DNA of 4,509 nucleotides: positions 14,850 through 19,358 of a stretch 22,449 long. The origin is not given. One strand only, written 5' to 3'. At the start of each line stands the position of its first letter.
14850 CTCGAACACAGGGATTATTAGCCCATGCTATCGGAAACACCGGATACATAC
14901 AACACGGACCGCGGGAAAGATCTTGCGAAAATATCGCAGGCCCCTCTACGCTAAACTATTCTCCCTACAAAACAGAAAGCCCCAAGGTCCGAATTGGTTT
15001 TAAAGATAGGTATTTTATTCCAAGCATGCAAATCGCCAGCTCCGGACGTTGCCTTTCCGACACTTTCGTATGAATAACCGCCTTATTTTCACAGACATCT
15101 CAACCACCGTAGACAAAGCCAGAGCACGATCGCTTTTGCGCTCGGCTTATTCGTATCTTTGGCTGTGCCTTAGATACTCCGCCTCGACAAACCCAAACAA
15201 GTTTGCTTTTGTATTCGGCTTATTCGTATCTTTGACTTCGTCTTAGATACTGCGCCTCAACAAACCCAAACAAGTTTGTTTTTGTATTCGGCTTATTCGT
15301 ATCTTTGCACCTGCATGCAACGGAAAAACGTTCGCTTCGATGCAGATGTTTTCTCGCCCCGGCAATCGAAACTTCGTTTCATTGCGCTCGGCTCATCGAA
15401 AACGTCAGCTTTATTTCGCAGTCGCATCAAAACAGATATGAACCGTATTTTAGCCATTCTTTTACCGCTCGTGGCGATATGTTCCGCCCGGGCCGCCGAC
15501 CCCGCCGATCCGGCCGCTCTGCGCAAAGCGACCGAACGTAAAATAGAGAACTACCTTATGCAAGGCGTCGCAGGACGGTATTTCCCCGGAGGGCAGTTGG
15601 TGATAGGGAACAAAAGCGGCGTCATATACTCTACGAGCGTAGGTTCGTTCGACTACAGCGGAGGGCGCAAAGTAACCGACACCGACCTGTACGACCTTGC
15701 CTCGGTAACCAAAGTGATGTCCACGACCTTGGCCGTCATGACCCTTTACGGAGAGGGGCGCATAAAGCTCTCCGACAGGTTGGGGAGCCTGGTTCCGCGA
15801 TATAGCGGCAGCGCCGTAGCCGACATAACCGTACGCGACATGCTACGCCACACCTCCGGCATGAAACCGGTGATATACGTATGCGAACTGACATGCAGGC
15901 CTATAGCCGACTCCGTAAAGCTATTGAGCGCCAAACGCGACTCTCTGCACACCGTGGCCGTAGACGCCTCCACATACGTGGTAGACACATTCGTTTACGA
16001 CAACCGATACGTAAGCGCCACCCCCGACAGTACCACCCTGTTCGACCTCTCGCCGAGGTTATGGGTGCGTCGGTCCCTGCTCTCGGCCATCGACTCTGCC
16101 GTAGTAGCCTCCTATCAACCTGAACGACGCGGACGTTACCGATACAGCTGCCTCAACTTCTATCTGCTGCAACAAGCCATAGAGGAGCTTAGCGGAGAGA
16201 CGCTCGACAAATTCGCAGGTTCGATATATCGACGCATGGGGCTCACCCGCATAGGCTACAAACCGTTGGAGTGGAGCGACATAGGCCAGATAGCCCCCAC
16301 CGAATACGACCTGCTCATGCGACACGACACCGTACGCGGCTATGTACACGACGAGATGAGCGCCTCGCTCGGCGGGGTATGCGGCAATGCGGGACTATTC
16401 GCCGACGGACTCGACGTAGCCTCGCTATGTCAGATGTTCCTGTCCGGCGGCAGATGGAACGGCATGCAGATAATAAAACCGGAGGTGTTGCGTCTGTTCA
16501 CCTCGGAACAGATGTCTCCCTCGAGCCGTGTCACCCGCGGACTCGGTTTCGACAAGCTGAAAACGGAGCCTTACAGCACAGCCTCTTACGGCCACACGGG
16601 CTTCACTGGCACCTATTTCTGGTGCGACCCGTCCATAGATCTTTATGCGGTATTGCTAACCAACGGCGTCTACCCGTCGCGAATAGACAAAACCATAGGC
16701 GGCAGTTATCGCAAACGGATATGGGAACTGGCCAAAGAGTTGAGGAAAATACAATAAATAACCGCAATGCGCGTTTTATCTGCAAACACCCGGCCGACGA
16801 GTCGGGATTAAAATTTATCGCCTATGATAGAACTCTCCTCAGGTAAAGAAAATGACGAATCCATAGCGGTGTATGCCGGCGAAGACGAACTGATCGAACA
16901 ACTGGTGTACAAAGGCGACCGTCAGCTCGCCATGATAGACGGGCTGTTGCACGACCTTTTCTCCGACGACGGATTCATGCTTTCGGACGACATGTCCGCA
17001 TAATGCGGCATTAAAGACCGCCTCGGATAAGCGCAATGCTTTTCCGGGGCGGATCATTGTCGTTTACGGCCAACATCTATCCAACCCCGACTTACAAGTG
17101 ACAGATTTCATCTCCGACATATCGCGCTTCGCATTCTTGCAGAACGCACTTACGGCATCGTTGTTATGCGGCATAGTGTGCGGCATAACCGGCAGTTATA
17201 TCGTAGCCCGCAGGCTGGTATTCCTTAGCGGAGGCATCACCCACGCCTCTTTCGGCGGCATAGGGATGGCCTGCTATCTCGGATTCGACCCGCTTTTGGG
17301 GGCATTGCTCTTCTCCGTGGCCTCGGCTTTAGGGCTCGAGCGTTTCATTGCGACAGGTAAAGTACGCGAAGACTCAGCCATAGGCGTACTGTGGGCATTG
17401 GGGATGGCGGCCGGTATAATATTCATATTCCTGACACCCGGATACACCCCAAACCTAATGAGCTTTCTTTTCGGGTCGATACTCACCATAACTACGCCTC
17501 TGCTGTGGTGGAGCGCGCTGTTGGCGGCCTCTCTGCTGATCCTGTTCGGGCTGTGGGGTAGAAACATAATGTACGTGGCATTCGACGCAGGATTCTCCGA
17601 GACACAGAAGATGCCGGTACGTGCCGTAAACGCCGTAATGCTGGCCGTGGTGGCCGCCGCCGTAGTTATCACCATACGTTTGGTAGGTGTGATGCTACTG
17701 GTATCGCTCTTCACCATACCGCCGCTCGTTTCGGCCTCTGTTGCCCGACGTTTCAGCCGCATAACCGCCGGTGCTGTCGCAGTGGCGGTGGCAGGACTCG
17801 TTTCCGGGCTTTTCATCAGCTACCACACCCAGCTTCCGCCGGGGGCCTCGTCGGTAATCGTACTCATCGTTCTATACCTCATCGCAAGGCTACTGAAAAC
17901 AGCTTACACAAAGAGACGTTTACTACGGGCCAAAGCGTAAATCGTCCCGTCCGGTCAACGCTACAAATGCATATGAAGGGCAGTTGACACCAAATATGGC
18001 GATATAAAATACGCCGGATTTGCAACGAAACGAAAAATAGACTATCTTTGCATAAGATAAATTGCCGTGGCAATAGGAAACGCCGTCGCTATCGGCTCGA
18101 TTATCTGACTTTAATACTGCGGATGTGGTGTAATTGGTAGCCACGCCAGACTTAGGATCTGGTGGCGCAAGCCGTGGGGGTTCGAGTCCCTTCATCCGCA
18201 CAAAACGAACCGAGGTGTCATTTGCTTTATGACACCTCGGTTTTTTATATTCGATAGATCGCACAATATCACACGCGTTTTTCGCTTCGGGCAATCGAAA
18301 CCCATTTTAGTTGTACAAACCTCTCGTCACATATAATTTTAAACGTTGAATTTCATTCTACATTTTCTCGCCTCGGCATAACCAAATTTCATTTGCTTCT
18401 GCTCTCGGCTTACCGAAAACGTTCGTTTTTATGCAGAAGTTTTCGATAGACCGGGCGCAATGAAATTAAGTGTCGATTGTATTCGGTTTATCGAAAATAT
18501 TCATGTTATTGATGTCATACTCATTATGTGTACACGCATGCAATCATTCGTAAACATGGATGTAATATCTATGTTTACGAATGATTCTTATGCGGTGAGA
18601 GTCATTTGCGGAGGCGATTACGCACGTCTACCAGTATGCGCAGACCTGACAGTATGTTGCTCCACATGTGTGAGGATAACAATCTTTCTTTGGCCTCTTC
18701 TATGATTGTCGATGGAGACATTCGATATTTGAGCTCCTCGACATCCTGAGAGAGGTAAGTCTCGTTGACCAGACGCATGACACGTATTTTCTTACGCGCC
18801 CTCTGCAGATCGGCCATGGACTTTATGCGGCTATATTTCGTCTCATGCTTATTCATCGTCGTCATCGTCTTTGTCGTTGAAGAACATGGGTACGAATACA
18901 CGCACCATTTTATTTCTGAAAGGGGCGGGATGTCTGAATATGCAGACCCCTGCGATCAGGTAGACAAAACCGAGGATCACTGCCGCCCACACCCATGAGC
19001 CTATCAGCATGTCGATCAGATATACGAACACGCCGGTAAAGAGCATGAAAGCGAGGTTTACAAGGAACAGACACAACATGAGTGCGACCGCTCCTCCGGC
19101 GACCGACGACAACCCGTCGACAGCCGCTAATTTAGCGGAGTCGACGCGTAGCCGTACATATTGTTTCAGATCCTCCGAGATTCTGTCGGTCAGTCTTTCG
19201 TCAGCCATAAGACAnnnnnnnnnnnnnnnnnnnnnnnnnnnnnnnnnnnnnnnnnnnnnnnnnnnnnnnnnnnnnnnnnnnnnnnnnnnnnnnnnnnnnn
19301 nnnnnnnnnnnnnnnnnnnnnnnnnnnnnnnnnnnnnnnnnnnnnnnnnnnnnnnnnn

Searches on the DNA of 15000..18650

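Call 26: search_rna_families(source=window, start=15000, end=18650, threshold=evalue, max_evalue=10)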
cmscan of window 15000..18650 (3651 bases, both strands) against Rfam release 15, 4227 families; matches with E-value up to 10: 11.
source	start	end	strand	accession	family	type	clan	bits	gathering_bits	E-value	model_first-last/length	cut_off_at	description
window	18119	18200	+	RF00005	tRNA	Gene; tRNA;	CL00001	55.5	29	1.8e-10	1-71/71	no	tRNA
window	18542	18586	+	RF04176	mir-3149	Gene; miRNA;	-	26.3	100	0.068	1-83/83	no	mir-3149 microRNA precursor family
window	18385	18469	+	RF04230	mir-9261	Gene; miRNA;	-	26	86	0.038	1-92/92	no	mir-9261 microRNA precursor family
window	18543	18585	+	RF00668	mir-302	Gene; miRNA;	CL00096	25.7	55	0.074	1-68/68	no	mir-302 microRNA precursor family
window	18210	18284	-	RF01676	P31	Gene; sRNA;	-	24.5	40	0.16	1-82/82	no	Pseudomonas sRNA P31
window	18543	18587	+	RF04154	mir-1277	Gene; miRNA;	-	23.9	81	0.34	1-78/78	no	mir-1277 microRNA precursor family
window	18542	18586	-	RF04176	mir-3149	Gene; miRNA;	-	22.2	100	0.79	1-83/83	no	mir-3149 microRNA precursor family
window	18531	18597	+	RF04052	mir-466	Gene; miRNA;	-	20.7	85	1.6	1-80/80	no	mir-466 microRNA precursor family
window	18541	18585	-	RF04154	mir-1277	Gene; miRNA;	-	19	81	6.4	1-78/78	no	mir-1277 microRNA precursor family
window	17011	17060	+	RF03686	mir-9424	Gene; miRNA;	-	17.7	90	5.5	1-68/68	no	mir-9424 microRNA precursor family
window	18391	18470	-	RF01943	mir-999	Gene; miRNA;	-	17.2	58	4.7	1-84/84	no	mir-999 microRNA precursor family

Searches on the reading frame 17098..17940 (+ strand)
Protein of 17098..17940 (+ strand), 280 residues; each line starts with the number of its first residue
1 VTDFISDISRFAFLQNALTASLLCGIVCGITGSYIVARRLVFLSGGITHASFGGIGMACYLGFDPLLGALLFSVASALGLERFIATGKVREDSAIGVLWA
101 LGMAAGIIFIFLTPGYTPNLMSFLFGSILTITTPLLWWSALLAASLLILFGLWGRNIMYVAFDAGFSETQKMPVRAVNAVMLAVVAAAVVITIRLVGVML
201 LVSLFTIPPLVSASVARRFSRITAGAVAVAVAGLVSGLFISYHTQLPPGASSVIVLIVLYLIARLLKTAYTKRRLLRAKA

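Call 14: search_protein_families(library=pfam, proteins=[window:17098-17940:+])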
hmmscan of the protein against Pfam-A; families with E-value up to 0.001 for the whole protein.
window:17098-17940:+ (280 aa): 1 family
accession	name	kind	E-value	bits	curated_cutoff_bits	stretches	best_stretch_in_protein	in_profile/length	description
PF00950.22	ABC-3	-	1.4e-57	195.7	20.1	1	11-265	2-256/258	ABC 3 transport family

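Call 44: find_encoding_contigs(protein=window:17098-17940:+, flank=10000, max_places=10)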
Protein window:17098-17940:+ (280 aa): 24 contigs read that carry it; 10 places shown.
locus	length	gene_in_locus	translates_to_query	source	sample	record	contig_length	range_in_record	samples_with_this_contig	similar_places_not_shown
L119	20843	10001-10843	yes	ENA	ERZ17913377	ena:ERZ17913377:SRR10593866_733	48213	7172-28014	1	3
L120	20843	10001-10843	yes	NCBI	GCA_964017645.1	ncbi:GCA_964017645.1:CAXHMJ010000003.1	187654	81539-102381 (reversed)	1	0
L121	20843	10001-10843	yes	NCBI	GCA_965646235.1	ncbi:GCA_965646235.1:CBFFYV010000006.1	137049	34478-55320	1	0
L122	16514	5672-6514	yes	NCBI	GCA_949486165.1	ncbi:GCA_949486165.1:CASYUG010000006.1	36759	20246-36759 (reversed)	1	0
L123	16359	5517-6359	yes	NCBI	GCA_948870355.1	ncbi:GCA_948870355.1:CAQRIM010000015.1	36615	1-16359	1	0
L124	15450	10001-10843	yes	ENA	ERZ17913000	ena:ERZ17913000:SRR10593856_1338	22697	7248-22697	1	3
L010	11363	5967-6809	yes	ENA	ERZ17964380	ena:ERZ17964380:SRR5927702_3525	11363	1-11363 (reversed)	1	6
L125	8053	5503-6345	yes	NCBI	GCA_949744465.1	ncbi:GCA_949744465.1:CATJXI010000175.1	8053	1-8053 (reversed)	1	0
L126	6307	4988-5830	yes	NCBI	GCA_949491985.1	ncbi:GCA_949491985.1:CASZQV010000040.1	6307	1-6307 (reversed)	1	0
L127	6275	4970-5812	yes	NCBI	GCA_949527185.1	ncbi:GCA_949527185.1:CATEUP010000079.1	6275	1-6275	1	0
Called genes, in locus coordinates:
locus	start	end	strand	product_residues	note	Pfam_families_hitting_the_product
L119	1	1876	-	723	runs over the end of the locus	PF14900:DUF4493, PF13201:PCMD (faint)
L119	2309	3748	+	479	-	PF00206:Lyase_1, PF10415:FumaraseC_C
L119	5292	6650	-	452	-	PF00342:PGI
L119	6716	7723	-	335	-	PF01210:NAD_Gly3P_dh_N, PF03807:F420_oxidored (weak), PF07479:NAD_Gly3P_dh_C, PF20618:GPD_NAD_C_bact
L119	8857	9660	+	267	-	PF00144:Beta-lactamase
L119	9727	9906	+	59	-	-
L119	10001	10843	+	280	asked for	PF00950:ABC-3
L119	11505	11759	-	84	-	-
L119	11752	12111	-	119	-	PF07332:Phage_holin_3_6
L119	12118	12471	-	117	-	-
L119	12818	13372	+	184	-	-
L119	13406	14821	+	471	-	PF01145:Band_7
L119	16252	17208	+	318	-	PF01370:Epimerase, PF04321:RmlD_sub_bind, PF16363:GDP_Man_Dehyd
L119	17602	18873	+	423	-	PF09411:PagL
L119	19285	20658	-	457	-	PF02321:OEP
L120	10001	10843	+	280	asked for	PF00950:ABC-3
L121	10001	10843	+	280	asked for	PF00950:ABC-3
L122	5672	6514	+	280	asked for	PF00950:ABC-3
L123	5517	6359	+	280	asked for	PF00950:ABC-3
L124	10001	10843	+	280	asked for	PF00950:ABC-3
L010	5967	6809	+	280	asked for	PF00950:ABC-3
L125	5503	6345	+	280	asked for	PF00950:ABC-3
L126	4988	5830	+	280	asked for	PF00950:ABC-3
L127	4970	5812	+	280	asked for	PF00950:ABC-3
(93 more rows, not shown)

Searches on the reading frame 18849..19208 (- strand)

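Call 14: search_protein_families(library=pfam, proteins=[window:18849-19208:-])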
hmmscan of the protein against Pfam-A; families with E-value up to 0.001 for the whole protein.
window:18849-19208:- (119 aa): 1 family
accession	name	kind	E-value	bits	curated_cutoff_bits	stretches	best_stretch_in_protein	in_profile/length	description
PF07332.16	Phage_holin_3_6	-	1.2e-07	32.3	28.4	1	6-89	3-85/116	Putative Actinobacterial Holin-X, holin superfamily III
